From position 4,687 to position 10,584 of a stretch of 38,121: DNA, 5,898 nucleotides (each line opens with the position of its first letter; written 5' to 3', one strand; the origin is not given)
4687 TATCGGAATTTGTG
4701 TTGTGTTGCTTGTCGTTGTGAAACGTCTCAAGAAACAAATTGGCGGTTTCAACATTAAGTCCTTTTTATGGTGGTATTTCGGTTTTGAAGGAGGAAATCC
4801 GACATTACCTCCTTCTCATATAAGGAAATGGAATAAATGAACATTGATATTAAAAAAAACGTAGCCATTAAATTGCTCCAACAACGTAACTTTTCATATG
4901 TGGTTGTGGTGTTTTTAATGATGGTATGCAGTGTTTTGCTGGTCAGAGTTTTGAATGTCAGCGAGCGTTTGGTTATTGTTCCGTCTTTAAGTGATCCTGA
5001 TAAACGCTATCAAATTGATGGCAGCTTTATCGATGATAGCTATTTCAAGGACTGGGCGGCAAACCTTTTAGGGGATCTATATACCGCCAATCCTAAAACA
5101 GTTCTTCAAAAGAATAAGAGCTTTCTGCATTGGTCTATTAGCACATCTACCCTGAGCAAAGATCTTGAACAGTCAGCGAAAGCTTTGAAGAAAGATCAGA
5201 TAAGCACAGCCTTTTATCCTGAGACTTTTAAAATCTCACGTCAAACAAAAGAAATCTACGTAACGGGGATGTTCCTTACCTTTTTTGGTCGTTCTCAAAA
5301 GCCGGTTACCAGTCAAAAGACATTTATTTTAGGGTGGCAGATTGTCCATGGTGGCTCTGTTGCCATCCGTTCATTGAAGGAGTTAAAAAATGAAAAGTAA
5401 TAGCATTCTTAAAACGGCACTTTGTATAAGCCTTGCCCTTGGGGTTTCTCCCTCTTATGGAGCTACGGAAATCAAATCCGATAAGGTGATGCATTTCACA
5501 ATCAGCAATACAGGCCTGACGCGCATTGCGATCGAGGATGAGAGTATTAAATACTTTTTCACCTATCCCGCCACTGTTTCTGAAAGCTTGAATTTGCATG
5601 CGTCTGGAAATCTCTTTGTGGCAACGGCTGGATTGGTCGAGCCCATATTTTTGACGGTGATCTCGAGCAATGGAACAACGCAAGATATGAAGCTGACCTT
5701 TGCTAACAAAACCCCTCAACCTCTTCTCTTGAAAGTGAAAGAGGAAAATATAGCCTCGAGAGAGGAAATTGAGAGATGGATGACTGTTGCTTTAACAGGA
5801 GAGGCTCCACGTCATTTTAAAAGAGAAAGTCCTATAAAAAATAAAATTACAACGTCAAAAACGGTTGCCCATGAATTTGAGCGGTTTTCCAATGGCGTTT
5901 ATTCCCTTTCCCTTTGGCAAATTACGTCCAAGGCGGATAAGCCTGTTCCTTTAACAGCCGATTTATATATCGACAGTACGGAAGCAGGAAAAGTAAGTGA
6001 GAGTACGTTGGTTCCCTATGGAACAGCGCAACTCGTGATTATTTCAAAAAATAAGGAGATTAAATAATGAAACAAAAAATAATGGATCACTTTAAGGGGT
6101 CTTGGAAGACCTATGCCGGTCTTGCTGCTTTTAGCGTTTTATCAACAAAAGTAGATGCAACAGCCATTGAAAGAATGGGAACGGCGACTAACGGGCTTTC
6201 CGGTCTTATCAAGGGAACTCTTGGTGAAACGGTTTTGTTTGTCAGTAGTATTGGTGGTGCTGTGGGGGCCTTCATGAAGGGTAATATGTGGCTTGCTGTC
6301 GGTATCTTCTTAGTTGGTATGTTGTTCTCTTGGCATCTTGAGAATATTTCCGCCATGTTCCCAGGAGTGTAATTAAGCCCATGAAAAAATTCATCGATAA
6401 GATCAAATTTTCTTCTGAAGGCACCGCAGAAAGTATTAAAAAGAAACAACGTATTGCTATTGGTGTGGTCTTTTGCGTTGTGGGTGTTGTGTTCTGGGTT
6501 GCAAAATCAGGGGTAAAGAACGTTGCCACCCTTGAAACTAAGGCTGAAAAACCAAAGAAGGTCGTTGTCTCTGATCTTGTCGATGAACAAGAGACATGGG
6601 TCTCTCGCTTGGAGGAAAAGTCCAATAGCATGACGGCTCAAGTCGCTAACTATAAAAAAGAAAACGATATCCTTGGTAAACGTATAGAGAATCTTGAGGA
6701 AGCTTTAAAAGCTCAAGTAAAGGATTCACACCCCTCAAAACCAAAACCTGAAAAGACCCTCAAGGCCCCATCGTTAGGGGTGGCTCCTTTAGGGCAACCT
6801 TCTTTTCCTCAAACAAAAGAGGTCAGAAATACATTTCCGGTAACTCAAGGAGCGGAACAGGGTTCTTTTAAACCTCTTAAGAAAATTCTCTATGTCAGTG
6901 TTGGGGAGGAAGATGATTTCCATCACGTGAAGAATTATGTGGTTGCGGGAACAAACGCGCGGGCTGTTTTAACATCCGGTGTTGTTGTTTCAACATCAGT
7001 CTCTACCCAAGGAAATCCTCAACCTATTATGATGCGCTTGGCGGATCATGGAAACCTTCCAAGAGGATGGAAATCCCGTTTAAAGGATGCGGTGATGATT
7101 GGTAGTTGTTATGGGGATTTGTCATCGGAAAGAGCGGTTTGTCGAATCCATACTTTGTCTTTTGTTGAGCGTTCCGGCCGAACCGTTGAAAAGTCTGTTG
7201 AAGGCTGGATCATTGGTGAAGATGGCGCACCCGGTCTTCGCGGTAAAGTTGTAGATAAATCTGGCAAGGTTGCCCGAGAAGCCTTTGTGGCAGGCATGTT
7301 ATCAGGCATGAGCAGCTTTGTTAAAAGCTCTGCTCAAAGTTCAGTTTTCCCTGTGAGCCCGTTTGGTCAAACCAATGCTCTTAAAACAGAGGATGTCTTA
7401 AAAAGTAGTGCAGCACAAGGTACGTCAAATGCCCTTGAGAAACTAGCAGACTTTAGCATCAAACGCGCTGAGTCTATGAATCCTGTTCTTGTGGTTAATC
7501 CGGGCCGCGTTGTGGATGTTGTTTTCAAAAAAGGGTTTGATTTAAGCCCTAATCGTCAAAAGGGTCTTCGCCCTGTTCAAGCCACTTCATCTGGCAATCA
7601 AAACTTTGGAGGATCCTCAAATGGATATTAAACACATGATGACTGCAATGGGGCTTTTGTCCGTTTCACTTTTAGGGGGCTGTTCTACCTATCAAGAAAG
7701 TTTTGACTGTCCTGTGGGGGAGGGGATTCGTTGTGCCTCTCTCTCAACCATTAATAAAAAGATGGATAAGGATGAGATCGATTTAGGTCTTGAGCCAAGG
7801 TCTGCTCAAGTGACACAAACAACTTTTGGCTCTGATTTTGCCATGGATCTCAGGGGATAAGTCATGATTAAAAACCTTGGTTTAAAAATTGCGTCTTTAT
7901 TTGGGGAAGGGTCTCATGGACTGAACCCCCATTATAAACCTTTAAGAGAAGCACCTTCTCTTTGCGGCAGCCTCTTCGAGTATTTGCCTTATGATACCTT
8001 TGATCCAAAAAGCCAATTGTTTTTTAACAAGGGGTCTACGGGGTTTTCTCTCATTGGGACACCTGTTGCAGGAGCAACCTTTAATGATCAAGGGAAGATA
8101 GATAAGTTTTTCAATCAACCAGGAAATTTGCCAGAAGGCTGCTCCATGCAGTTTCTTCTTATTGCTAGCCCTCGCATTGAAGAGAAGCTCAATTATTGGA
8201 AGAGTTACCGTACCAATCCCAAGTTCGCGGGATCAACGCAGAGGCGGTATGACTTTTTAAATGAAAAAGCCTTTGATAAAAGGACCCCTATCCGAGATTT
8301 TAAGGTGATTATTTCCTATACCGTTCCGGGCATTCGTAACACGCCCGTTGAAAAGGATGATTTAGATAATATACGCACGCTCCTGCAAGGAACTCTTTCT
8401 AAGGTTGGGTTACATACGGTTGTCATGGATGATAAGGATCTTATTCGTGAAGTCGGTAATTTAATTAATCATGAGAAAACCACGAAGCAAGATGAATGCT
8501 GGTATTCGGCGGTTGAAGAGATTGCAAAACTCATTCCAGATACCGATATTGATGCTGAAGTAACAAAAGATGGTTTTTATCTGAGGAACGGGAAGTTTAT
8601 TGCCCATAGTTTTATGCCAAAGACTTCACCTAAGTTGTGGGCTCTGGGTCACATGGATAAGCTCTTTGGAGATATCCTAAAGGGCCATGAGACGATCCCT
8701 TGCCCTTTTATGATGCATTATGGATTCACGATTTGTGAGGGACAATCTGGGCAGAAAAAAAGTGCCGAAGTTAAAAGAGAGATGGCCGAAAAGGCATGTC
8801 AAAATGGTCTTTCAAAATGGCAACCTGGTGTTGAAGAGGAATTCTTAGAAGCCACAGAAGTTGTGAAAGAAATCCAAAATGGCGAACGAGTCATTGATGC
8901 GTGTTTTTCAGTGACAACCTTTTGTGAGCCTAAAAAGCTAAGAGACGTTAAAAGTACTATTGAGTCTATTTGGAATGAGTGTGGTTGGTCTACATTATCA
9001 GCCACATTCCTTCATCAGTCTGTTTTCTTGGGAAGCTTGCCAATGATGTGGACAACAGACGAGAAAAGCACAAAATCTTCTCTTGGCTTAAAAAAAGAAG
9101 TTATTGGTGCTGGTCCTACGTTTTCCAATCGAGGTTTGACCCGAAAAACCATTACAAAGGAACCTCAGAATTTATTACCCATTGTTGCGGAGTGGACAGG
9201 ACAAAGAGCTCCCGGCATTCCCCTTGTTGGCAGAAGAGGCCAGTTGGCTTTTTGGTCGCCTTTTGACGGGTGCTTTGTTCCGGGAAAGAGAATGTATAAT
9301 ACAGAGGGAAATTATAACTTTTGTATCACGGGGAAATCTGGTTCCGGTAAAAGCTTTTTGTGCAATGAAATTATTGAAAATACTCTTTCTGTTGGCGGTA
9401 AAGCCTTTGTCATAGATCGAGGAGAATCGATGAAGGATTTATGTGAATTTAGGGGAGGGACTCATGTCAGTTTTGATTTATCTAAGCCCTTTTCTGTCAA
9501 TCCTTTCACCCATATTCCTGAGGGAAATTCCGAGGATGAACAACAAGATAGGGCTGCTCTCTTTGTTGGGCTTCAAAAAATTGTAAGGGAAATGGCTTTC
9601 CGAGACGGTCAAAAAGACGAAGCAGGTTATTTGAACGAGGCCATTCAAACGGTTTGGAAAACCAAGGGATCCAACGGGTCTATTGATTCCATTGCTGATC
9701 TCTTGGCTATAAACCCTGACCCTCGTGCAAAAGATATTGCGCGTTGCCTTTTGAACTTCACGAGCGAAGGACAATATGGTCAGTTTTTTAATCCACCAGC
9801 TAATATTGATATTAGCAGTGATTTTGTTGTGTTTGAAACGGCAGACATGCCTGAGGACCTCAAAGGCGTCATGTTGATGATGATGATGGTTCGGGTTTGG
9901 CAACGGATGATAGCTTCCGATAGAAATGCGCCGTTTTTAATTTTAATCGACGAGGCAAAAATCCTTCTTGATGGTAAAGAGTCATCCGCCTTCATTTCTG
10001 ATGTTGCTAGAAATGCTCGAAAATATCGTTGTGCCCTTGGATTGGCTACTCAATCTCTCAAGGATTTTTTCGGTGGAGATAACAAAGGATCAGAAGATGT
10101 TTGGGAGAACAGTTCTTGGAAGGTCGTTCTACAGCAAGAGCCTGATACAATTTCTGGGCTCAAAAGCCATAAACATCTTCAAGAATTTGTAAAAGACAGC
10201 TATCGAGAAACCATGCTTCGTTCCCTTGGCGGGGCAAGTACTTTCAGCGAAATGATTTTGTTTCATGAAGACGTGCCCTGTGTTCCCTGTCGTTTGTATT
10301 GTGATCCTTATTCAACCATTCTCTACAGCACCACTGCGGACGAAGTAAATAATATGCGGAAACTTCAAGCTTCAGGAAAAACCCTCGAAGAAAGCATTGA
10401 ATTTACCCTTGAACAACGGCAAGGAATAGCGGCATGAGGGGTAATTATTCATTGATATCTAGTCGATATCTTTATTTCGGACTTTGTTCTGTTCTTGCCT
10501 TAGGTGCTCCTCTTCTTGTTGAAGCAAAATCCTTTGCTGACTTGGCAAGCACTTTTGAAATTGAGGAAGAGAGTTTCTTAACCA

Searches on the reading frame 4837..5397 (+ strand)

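Call 7: search_protein_families(library=pfam, proteins=[window:4837-5397:+], max_evalue=0.01)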
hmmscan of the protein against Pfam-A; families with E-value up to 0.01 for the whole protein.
window:4837-5397:+ (187 aa): 1 family
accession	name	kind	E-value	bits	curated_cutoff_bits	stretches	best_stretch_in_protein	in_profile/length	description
PF05309.16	TraE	-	1.2e-24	87.1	24.8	1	1-180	1-180/182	TraE protein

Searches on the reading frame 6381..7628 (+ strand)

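Call 7: search_protein_families(library=pfam, proteins=[window:6381-7628:+], max_evalue=0.01)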
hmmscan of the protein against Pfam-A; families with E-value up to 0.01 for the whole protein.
window:6381-7628:+ (416 aa): 3 families
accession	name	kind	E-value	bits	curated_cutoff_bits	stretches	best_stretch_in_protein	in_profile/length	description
PF03743.19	TrbI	-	1.8e-29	103.4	35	1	186-388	1-188/188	Bacterial conjugation TrbI-like protein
PF14662.11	KASH_CCD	-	0.0012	19.3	43.3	1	62-117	64-119/191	Coiled-coil region of CCDC155 or KASH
PF25014.1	NET2A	-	0.0024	18.2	33.1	1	65-120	132-187/235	NET2A-like domain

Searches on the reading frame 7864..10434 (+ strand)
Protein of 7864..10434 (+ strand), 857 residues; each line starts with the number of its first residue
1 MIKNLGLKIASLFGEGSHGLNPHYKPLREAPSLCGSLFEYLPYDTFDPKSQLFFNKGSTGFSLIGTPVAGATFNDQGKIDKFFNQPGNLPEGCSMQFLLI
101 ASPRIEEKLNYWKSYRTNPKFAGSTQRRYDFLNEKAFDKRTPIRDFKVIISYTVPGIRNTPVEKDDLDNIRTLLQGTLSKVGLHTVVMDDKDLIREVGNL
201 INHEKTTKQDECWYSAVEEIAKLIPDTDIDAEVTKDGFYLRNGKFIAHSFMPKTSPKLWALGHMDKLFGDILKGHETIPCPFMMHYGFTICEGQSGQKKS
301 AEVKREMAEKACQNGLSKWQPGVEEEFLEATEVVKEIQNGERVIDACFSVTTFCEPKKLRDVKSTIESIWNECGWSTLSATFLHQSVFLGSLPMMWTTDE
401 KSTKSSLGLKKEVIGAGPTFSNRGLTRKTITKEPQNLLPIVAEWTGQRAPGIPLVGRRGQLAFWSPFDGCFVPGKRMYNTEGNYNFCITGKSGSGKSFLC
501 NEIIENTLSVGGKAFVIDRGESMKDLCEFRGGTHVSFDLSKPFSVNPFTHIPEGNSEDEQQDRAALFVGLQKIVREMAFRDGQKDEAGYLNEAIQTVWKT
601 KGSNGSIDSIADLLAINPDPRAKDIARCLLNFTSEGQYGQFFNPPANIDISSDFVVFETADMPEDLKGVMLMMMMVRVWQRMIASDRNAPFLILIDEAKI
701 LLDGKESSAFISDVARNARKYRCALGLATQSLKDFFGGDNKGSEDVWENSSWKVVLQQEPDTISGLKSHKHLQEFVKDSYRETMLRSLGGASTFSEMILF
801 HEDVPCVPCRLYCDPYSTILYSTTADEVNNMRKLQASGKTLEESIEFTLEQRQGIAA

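Call 6: search_protein_families(library=pfam, proteins=[window:7864-10434:+], max_evalue=0.1)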
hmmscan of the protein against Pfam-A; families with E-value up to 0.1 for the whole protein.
window:7864-10434:+ (857 aa): 11 families
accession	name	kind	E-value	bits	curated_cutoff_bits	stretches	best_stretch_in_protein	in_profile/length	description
PF11130.14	TraC_F_IV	-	2.8e-63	214.6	28.1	1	39-396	3-375/375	TraC protein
PF19044.6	P-loop_TraG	-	7.7e-22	77.9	25.8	1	482-759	28-319/413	TraG P-loop domain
PF12846.13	AAA_10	-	4.7e-14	52.7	27.5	1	482-738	20-289/362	AAA-like domain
PF13401.12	AAA_22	-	0.0014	19.3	27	1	483-510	5-32/130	AAA domain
PF01935.23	DUF87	-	0.0077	16.8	23.2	1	486-519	26-60/220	Helicase HerA, central domain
PF24883.2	NPHP3_N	-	0.036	14.7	24.8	1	483-508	22-47/164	Nephrocystin 3, N-terminal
PF13555.12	AAA_29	-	0.041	14.1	27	0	479-499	20-38/61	P-loop containing region of AAA domain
PF06745.19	ATPase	-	0.044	13.6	26.6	0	486-577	22-118/231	KaiC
PF13479.12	AAA_24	-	0.048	13.9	27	1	483-526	2-37/195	AAA domain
PF00005.33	ABC_tran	-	0.049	14.7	25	0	487-553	15-78/137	ABC transporter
PF01637.24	ATPase_2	-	0.097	12.9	33.2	0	477-522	14-60/225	ATPase domain predominantly from Archaea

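Call 17: search_dna_similar(query=window:7864-10434:+, collection=plasmids, mode=protein, max_evalue=1e-30, max_rows=25)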
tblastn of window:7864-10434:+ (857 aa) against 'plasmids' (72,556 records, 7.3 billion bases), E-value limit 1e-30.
The search stops at 5000 records and this limit was reached: more records match than are counted here, and every count below describes the 5000 best-scoring records only.
Records with a match: at least 5000; places in all: 5106; records where one place covers at least 80% of the query: 4846.
Best place of each record, by identity: <60% 5000.
By first word of the organism name: Escherichia 2611; Klebsiella 762; Salmonella 455; Citrobacter 175; Acinetobacter 151; Enterobacter 139; Providencia 122; Shigella 110; Vibrio 58; Proteus 47; and 76 more.
By predicted mobility (MOB-suite, as given by PLSDB): conjugative 4657; mobilizable 223; non-mobilizable 120.
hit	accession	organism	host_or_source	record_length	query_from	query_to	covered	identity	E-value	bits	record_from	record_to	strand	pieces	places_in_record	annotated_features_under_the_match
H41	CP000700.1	Rhizorhabdus wittichii RW1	-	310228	9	846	98%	29.4%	7e-101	352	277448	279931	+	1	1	Type-IV secretion system protein TraC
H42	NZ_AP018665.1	Sphingobium amiense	-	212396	9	846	98%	29.4%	8e-101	352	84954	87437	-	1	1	traC: type IV secretion system protein TraC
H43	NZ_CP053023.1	Sphingobium yanoikuyae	whole organism,River sediment ...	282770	9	846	98%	29.4%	8e-101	352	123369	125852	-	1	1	traC: type IV secretion system protein TraC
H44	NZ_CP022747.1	Sphingobium xenophagum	cell culture,electronic ...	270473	9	846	98%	29.4%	1e-100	352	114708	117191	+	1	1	traC: type IV secretion system protein TraC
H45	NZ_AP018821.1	Sphingomonas bisphenolicum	-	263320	9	846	98%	29.4%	1e-100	351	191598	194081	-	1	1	traC: type IV secretion system protein TraC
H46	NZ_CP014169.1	Sphingomonas panacis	Panax ginseng,bacterial cell,Panax ...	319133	9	846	98%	29.4%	3e-102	356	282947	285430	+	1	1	traC: type IV secretion system protein TraC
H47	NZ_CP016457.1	Sphingobium sp. RAC03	Microbial isolate,Algal phycosphere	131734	9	846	98%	29.1%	5e-98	344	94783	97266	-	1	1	traC: type IV secretion system protein TraC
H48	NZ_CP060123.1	Sphingobium yanoikuyae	Cell culture,soil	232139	9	846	98%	29.1%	3e-91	323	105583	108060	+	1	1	traC: type IV secretion system protein TraC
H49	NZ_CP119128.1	Sphingobium sp. WTD-1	Bacteria,activated sludge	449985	9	846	98%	29.1%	3e-91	323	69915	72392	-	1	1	traC: type IV secretion system protein TraC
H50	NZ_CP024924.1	Sphingomonas psychrotolerans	Leontopodium alpinum,cell,Tianshan ...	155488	9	846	98%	28.9%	3e-99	347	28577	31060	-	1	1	traC: type IV secretion system protein TraC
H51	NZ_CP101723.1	Sphingomonas sp. NY01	mango,whole organism,commercial mango ...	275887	26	846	96%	29.4%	3e-92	327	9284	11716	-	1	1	traC: type IV secretion system protein TraC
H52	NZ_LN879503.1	Candidatus Protochlamydia naegleriophila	Naegleria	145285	1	845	99%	28.5%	6e-95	335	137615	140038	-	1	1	traC: type IV secretion system protein TraC | hypothetical protein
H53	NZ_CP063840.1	Sphingopyxis granuli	whole organism,river sediment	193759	37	850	95%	29.6%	3e-97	342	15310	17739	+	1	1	traC: type IV secretion system protein TraC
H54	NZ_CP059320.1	Rhizorhabdus wittichii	Enrichment culture,Wastewater treatment ...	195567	37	850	95%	29.6%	3e-97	342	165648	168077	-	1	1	traC: type IV secretion system protein TraC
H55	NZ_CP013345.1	Sphingopyxis macrogoltabida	whole organism,activated sludge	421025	25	846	96%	29.3%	2e-96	339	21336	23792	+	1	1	traC: type IV secretion system protein TraC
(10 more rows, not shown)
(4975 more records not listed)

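Call 36: search_protein_families(library=ncbifam, proteins=[window:7864-10434:+], max_evalue=0.01)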
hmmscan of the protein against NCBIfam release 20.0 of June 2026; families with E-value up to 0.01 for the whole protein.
window:7864-10434:+ (857 aa): 12 families
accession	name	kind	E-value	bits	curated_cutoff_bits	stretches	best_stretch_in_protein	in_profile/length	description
TIGR02746.1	TraC-F-type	equivalog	1.5e-151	506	567.05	1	40-851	1-799/800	type IV secretion system protein TraC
NF010278.0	PRK13721.1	subfamily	4e-82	276.5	1177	1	36-845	39-846/874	type IV secretion system protein TraC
TIGR00929.1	VirB4_CagE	subfamily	7.3e-45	153.5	643.1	1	485-836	439-775/792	VirB4 family type IV secretion/conjugal transfer ATPase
NF045975.1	VirB4_plasma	equivalog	5.8e-30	103.7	590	2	629-764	690-838/894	Mbov_0397 family ICE element conjugal transfer ATPase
NF045971.1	conju_CD1110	equivalog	2.3e-25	89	325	1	484-771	416-706/752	VirB4-like conjugal transfer ATPase, CD1110 family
TIGR03783.1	Bac_Flav_CT_G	subfamily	1.6e-10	39.5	261.55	1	482-759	437-734/829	TraG family conjugative transposon ATPase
NF010404.0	PRK13830.1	subfamily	1.3e-08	33.1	810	1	487-748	460-708/818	conjugal transfer protein TrbE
NF010447.0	PRK13873.1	equivalog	7.1e-08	30.8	1020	1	488-735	446-683/815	conjugal transfer protein TrbE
NF010466.0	PRK13891.1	subfamily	2e-06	26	1322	1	609-746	611-741/852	conjugal transfer protein TrbE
TIGR03744.1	traC_PFL_4706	equivalog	3.1e-06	25.3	520.6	0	621-775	660-814/892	conjugative transfer ATPase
NF010473.0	PRK13898.1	equivalog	3.8e-06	25.2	1050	1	487-734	451-688/801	type IV secretion system ATPase VirB4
NF010283.0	PRK13724.1-5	equivalog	0.0044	16.9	164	0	473-508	33-69/78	conjugal transfer protein TrbD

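Call 68: find_related_loci(query=A5, collection=genome_contigs, flank=10000)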
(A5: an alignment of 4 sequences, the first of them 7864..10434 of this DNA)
Query A5 (857 aa) in genome_contigs; peptide patterns used: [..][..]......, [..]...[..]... (x = any residue, [..] = any of these).
189 stretches matched a pattern; 2 encode a relative of the query (tblastn E <= 1e-3); 2 distinct loci.
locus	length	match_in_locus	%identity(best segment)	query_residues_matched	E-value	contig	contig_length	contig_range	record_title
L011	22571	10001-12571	60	1-857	0e+0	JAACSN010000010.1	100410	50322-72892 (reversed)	MAG: Alphaproteobacteria bacterium isolate CG_2015-10_43_21 CG_2015-10_curated_scaffold_59, whole genome shotgun sequenc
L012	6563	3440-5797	26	36-846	1e-65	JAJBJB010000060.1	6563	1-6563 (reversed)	Candidatus Cyrtobacter zanobii isolate Eae1 NODE_715_length_6563_cov_28.007924, whole genome shotgun sequence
